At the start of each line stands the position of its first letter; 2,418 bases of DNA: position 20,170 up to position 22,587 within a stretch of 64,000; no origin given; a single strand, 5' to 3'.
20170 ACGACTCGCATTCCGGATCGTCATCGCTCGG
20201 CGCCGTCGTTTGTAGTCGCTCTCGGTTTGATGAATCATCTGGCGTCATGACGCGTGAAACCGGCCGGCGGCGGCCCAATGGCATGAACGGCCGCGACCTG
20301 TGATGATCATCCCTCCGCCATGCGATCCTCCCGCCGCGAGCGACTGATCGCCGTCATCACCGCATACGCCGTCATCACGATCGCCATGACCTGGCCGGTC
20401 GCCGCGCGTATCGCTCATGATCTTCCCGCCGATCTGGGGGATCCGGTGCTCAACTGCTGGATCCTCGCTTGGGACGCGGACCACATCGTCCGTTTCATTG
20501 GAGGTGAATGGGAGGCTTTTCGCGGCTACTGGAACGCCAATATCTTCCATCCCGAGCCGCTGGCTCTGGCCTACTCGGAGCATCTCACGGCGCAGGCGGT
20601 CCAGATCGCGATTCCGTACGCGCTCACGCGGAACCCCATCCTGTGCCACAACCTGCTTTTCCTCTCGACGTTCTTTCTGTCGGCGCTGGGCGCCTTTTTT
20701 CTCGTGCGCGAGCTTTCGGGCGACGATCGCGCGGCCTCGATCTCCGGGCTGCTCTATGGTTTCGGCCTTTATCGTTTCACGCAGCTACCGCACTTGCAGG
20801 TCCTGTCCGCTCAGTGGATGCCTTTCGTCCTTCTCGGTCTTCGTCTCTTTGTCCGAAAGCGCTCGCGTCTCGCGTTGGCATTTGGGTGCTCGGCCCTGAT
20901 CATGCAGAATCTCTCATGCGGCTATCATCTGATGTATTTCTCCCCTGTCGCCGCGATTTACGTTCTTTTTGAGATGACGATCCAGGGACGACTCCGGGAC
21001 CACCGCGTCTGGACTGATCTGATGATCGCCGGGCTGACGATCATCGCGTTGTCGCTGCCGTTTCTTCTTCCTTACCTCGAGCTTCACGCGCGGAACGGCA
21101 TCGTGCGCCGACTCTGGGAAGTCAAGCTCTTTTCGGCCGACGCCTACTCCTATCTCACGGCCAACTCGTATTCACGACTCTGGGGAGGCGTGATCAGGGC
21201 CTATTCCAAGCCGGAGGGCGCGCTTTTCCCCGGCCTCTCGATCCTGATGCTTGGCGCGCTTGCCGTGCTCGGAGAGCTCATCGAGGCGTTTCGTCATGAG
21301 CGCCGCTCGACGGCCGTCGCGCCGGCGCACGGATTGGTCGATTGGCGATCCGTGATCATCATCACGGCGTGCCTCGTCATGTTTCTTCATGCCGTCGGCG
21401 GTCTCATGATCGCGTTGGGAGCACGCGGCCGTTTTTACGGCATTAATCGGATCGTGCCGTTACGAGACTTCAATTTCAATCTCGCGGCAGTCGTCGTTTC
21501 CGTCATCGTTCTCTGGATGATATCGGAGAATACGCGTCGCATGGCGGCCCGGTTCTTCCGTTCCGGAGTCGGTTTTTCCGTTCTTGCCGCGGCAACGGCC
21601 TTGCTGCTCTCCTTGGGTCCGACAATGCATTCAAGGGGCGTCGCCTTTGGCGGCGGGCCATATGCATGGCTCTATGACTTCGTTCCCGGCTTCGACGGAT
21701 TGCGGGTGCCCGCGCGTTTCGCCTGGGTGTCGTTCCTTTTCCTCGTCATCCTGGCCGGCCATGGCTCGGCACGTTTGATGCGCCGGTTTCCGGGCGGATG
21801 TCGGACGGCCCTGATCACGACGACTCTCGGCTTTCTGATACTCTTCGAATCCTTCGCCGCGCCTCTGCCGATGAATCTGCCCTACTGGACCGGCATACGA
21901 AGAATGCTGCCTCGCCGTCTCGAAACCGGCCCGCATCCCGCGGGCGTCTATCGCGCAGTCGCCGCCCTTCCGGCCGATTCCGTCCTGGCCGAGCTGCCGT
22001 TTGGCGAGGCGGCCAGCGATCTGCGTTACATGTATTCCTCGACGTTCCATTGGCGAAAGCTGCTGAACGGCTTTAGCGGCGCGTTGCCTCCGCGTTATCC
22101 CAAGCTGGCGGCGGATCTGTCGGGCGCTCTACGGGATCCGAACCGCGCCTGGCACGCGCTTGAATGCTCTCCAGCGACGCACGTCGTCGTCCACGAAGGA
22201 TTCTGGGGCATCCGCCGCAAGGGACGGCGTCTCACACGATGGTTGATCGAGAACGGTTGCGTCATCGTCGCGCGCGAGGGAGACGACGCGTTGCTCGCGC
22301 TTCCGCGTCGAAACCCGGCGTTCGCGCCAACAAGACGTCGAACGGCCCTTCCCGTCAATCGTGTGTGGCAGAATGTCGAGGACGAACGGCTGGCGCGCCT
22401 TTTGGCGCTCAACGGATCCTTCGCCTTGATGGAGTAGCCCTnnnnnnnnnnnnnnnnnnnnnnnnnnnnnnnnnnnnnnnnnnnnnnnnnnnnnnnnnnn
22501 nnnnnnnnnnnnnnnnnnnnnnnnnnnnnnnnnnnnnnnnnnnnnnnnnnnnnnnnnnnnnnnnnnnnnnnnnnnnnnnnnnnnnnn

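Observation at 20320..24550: Polytopic membrane protein translationally coupled (5-nt gap) to the MTase-repeat protein: candidate envelope-modification module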

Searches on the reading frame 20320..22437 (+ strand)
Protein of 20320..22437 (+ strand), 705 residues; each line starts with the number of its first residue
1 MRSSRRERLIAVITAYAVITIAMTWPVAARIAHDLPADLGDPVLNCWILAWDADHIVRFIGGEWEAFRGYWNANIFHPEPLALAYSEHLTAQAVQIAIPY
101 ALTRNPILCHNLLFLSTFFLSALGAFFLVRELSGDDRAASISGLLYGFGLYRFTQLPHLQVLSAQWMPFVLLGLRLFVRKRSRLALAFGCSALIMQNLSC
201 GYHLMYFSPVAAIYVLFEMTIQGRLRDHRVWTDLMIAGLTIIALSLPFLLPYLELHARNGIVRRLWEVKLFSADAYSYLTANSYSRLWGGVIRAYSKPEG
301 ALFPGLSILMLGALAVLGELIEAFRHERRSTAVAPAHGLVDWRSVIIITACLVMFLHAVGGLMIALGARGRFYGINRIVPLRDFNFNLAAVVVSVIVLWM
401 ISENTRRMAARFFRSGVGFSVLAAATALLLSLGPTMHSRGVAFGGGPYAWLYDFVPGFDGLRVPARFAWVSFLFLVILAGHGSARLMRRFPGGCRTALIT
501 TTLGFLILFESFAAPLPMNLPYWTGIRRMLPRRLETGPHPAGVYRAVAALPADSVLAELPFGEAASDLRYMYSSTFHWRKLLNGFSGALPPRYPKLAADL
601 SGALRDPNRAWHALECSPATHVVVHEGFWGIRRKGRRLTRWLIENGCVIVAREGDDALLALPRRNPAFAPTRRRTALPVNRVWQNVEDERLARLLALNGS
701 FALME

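Call 7: search_protein_families(library=pfam, proteins=[window:20320-22437:+], max_evalue=1)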
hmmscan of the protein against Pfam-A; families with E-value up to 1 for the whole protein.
window:20320-22437:+ (705 aa): 1 family
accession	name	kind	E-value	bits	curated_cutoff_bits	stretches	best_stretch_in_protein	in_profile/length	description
PF10131.15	PTPS_related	-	0.36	9.7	26.4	1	101-242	17-161/621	6-pyruvoyl-tetrahydropterin synthase related domain; membrane protein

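Call 8: search_protein_families(library=ncbifam, proteins=[window:20320-22437:+], max_evalue=1)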
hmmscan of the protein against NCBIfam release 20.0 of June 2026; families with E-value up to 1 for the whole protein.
window:20320-22437:+ (705 aa): 0 families

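Call 9: find_homologous_proteins(query=window:20320-22437:+)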
Query window:20320-22437:+ (705 aa): 2131 proteins with E <= 0.001 among 8000 candidates; the best 120 are listed.
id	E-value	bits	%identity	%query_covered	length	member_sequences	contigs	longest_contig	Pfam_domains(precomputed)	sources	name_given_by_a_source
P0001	0.0e+0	1596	100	100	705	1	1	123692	-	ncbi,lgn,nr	ncbi:MAG: hypothetical protein JXO72_08400 [Vicinamibacteria bacterium]|nr:hypothetical protein [Vic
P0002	0.0e+0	1068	70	95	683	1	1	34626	-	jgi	jgi:hypothetical protein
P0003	9.4e-173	594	55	44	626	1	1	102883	PF19830.5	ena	-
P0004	5.3e-166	572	46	91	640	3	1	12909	-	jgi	jgi:hypothetical protein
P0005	5.6e-165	569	46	93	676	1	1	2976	-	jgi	jgi:hypothetical protein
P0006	7.4e-162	558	47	91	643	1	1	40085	-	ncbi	-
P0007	1.3e-160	554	45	94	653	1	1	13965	-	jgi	jgi:hypothetical protein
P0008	4.3e-160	553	45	92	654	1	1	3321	PF19830.5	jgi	-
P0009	5.6e-160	552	46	93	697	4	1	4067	-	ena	-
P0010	1.8e-158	547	45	92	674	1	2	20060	-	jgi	jgi:hypothetical protein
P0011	3.9e-158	546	46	93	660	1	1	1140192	-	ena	-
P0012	1.7e-157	544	45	93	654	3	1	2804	-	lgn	-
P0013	9.1e-157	542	46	92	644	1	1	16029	PF19830.5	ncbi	-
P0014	9.6e-157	541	45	93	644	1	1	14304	-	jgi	jgi:hypothetical protein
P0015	2.0e-156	540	43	92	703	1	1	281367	PF19830.5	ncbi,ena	-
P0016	2.1e-156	540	45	94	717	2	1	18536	PF19830.5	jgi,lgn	jgi:hypothetical protein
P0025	6.4e-155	535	43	92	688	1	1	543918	PF19830.5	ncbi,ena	-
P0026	2.1e-154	534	44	93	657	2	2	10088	PF19830.5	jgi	-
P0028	3.2e-154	533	41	92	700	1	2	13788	PF19830.5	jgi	jgi:hypothetical protein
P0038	3.1e-153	530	45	92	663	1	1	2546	PF19830.5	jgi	jgi:hypothetical protein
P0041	5.7e-153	529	44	92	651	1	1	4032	PF19830.5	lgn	-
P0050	4.6e-152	526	45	92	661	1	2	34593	PF19830.5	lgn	-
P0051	4.6e-152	526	42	92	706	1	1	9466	PF19830.5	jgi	-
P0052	5.6e-152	526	45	92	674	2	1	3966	PF19830.5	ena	-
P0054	1.3e-151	525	46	91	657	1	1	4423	PF19830.5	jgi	jgi:hypothetical protein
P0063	3.1e-151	523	45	91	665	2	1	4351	PF19830.5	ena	-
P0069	8.0e-151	522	46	92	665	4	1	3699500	PF19830.5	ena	-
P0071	1.1e-150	521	45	93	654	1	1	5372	PF09586.17,PF19830.5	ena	-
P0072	1.2e-150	521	42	92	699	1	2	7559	PF19830.5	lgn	-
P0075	1.6e-150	521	43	92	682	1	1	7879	PF19830.5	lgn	-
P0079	2.0e-150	521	45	91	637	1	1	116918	PF19830.5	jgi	jgi:hypothetical protein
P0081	2.1e-150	521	45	92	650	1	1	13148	PF19830.5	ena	-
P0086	3.5e-150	520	43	94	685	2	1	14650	PF19830.5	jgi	-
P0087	3.6e-150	520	42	95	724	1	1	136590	PF09586.17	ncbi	-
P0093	4.0e-150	520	45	91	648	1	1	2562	PF19830.5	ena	-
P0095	5.5e-150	519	44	92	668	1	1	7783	PF09586.17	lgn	-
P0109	2.3e-149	517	44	91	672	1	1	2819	PF19830.5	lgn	-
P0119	4.6e-149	516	43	93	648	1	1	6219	PF19830.5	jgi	jgi:hypothetical protein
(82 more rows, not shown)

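Call 11: find_encoding_contigs(protein=P0002, flank=8000, max_places=3)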
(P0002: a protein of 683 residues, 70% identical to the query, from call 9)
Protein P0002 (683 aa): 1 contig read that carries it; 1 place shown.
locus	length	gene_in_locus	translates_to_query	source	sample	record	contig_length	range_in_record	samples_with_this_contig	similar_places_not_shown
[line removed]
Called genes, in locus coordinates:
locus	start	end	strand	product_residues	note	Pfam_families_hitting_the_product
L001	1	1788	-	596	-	?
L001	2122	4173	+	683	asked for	-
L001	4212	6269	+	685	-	PF13489:Methyltransf_23, PF13847:Methyltransf_31, PF08241:Methyltransf_11, PF08242:Methyltransf_12 (weak), PF13649:Methyltransf_25, PF16158:N_BRCA1_IG (faint)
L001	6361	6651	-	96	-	PF03795:YCII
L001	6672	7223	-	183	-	PF12867:DinB_2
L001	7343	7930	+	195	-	PF04542:Sigma70_r2, PF08281:Sigma70_r4_2, PF04545:Sigma70_r4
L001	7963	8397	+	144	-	-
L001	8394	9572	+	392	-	PF07719:TPR_2 (weak), PF13424:TPR_12, PF13414:TPR_11, PF14559:TPR_19, PF13424:TPR_12, PF13432:TPR_16, PF00515:TPR_1, PF13414:TPR_11, +20 more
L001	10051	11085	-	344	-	PF05157:MshEN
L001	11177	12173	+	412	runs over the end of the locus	PF00563:EAL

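Call 20: predict_structure(alignment_id=A1)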
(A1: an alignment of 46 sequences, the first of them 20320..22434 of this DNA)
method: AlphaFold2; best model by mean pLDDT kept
length: 705 residues; sequences in the alignment: 46
mean_pLDDT: 86.8   pTM: 0.88
mean pLDDT of the five models: 86.8, 85.1, 84.7, 83.1, 81.6
residues with pLDDT >= 90: 456; 70-90: 156; 50-70: 56; < 50: 37
segments of 3 or more residues with pLDDT < 50: 337-339, 668-689, 696-705
pLDDT, mean of each block of 10 residues (from residue 1): 82 96 92 89 93 96 94 95 87 95 95 94 98 96 93 63 87 98 98 93 86 98 97 98 93 88 87 88 79 69 89 97 87 54 87 93 83 54 85 95 91 95 96 91 91 88 86 97 96 90 93 78 65 80 95 97 92 95 92 95 94 96 92 90 97 96 65 43 41 48 31
secondary structure, 60 per line:
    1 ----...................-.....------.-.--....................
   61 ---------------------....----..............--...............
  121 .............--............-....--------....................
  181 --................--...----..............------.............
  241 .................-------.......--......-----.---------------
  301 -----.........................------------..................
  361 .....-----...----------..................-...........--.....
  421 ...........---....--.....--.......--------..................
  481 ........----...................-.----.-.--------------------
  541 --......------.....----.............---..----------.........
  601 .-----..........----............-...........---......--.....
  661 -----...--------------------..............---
elements in order (helices of 4 or more, strands of 3 or more residues): H5-23 H25-29 H41-60 H82-85 H90-103 H106-133 H136-147 H149-152 H161-180 H183-198 H208-221 H228-257 H265-271 H275-279 H306-330 H343-365 H384-401 H403-413 H416-431 E435-438 E441-445 H448-454 H463-488 H493-511 H543-548 E555-559 H564-576 H592-601 H607-616 E621-625 H626-632 H634-644 E648-653 E656-660 H689-702

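Call 23: find_encoding_contigs(protein=P0006, flank=7000, max_places=2)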
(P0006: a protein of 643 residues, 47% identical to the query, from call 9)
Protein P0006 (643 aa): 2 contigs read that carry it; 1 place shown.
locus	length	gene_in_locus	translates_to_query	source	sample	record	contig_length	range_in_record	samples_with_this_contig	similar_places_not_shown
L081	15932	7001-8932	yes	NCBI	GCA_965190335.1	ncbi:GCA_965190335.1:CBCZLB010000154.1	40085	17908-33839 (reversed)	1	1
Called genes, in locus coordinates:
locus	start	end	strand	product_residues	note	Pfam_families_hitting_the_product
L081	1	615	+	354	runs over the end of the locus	PF00355:Rieske, PF19112:VanA_C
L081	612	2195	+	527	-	PF04055:Radical_SAM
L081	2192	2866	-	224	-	PF02254:TrkA_N, PF02080:TrkA_C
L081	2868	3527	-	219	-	PF02254:TrkA_N, PF02080:TrkA_C (weak)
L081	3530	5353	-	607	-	PF13520:AA_permease_2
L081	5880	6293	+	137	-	PF01850:PIN, PF13470:PIN_3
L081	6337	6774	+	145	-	-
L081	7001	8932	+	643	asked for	-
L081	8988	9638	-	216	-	-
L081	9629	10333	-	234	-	-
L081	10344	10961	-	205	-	PF02954:HTH_8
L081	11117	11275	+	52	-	-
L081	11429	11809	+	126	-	-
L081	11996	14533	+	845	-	PF00069:Pkinase, PF07714:PK_Tyr_Ser-Thr, PF23914:TPR_CcmH_CycH (faint)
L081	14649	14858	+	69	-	-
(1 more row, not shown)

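Call 24: find_encoding_contigs(protein=P0011, flank=7000, max_places=2)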
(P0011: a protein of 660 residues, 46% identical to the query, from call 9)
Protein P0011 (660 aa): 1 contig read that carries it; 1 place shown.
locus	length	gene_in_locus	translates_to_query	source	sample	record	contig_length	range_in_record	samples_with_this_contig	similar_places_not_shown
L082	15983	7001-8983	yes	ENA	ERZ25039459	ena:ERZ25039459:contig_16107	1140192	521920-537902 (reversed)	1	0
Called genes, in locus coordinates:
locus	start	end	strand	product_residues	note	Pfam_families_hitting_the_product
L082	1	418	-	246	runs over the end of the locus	PF00106:adh_short, PF08659:KR (weak), PF13561:adh_short_C2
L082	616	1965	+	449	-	PF02386:TrkH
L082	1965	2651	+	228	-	PF02254:TrkA_N, PF02080:TrkA_C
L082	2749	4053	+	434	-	PF00155:Aminotran_1_2 (weak), PF00266:Aminotran_5, PF01041:DegT_DnrJ_EryC1, PF01053:Cys_Met_Meta_PP (weak)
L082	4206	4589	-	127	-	PF19571:ACT_8, PF22629:ACT_AHAS_ss (faint), PF22468:ACT_9 (faint), PF01842:ACT (weak)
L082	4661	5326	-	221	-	PF13505:OMP_b-brl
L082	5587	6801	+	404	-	PF00155:Aminotran_1_2, PF00266:Aminotran_5 (weak), PF01041:DegT_DnrJ_EryC1 (weak)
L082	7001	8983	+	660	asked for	-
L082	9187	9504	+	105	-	PF18902:DUF5658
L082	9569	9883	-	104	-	-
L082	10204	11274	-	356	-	PF25917:BSH_RND (weak), PF25973:BSH_CzcB, PF25984:BSH_YknX (weak), PF25881:HH_YBHG, PF25990:Beta-barrel_YknX (weak)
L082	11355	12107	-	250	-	PF00005:ABC_tran, PF02463:SMC_N (faint), PF13304:AAA_21 (faint)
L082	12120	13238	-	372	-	PF12704:MacB_PCD, PF02687:FtsX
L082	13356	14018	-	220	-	PF00440:TetR_N, PF13305:TetR_C_33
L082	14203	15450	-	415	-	PF00155:Aminotran_1_2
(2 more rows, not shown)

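Call 25: find_encoding_contigs(protein=P0069, flank=7000, max_places=2)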
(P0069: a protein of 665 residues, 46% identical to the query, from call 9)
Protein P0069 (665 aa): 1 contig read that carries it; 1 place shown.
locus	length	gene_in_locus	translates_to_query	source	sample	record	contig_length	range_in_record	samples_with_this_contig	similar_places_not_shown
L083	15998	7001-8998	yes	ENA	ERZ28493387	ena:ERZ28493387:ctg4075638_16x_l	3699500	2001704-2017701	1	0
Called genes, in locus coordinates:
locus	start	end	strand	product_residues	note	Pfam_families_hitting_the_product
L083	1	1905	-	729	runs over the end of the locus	PF01315:Ald_Xan_dh_C, PF02738:MoCoBD_1, PF20256:MoCoBD_2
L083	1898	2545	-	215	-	PF00111:Fer2, PF01799:Fer2_2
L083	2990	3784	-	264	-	PF14378:PAP2_3, PF01569:PAP2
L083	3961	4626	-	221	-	PF00691:OmpA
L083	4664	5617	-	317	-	PF00092:VWA (weak), PF13519:VWA_2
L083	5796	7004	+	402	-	PF00155:Aminotran_1_2, PF01041:DegT_DnrJ_EryC1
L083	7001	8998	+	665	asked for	PF19830:DUF6311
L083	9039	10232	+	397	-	PF00155:Aminotran_1_2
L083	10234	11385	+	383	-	PF07228:SpoIIE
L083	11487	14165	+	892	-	PF01433:Peptidase_M1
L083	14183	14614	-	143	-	-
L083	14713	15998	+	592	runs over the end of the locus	PF00111:Fer2, PF13510:Fer2_4, PF10588:NADH-G_4Fe-4S_3, PF22117:Fer4_Nqo3, PF00384:Molybdopterin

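Call 29: search_solved_structures(query=A1, max_evalue=10)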
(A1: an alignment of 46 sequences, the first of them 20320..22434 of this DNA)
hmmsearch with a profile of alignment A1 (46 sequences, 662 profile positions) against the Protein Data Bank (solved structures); distinct sequences matched with E-value up to 10: 16.
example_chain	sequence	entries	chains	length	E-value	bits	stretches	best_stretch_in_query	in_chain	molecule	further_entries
4zvo_B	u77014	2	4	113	0.062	14.9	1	440-481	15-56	Caspase-7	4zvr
4zvs_B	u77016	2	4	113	0.1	14.2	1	440-481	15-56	Caspase-7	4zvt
4zvp_B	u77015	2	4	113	0.15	13.7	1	440-481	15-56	Caspase-7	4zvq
1i51_B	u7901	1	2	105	0.52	11.9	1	440-481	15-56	CASPASE-7 SUBUNIT P11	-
2ql5_B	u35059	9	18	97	0.56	11.8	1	442-481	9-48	Caspase-7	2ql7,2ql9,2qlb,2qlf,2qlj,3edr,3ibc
4zvu_B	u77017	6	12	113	0.61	11.7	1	440-481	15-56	Caspase-7 | Caspase-7 subunit p11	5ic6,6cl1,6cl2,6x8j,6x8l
4jb8_B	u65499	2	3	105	0.65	11.6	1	442-481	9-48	Caspase-7 subunit p11 | Caspase-7 subunit p10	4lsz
5k20_B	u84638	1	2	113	1.3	10.5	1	440-480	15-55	Caspase-7 small subunit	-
1shl_A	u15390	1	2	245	1.9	10.1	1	439-480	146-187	Caspase-7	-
4jr1_A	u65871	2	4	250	2.3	9.7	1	440-480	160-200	Procaspase-7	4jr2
4fea_A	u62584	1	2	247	2.4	9.7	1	440-480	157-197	Caspase-7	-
1k88_A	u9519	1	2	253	2.5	9.6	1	440-480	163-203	procaspase-7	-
1k86_A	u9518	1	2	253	2.5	9.6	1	440-480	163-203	caspase-7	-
4jj8_A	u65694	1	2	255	2.5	9.6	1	440-480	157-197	Caspase-7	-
1gqf_A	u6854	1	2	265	2.7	9.5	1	440-480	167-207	Caspase-7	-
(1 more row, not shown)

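Call 31: search_protein_families(library=pfam, alignment_id=A1, max_evalue=0.01)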
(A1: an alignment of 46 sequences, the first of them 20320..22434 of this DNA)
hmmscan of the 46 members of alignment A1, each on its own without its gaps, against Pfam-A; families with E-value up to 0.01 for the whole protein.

A. member 1, window:20320-22434:+ (705 aa): 0 families

B. families by the number of members that match (of 46 scanned): 5 families
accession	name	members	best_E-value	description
PF09586.16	YfhO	21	5.8e-07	Bacterial membrane protein YfhO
PF10131.15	PTPS_related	3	0.00017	6-pyruvoyl-tetrahydropterin synthase related domain; membrane protein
PF20176.3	DUF6541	2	6.5e-06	Family of unknown function (DUF6541)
PF19510.5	DUF6044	2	0.00012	Protein of unknown function (DUF6044)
PF03547.23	Mem_trans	1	0.005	Membrane transport protein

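Call 48: find_related_loci(query=A1, collection=metagenome_contigs, flank=6000)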
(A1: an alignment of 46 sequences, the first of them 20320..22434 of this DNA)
Query A1 (705 aa) in metagenome_contigs; peptide patterns used: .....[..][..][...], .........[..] (x = any residue, [..] = any of these).
600 stretches matched a pattern (row limit reached: there are more); 322 encode a relative of the query (tblastn E <= 1e-3); the best 80 are kept; 80 distinct loci.
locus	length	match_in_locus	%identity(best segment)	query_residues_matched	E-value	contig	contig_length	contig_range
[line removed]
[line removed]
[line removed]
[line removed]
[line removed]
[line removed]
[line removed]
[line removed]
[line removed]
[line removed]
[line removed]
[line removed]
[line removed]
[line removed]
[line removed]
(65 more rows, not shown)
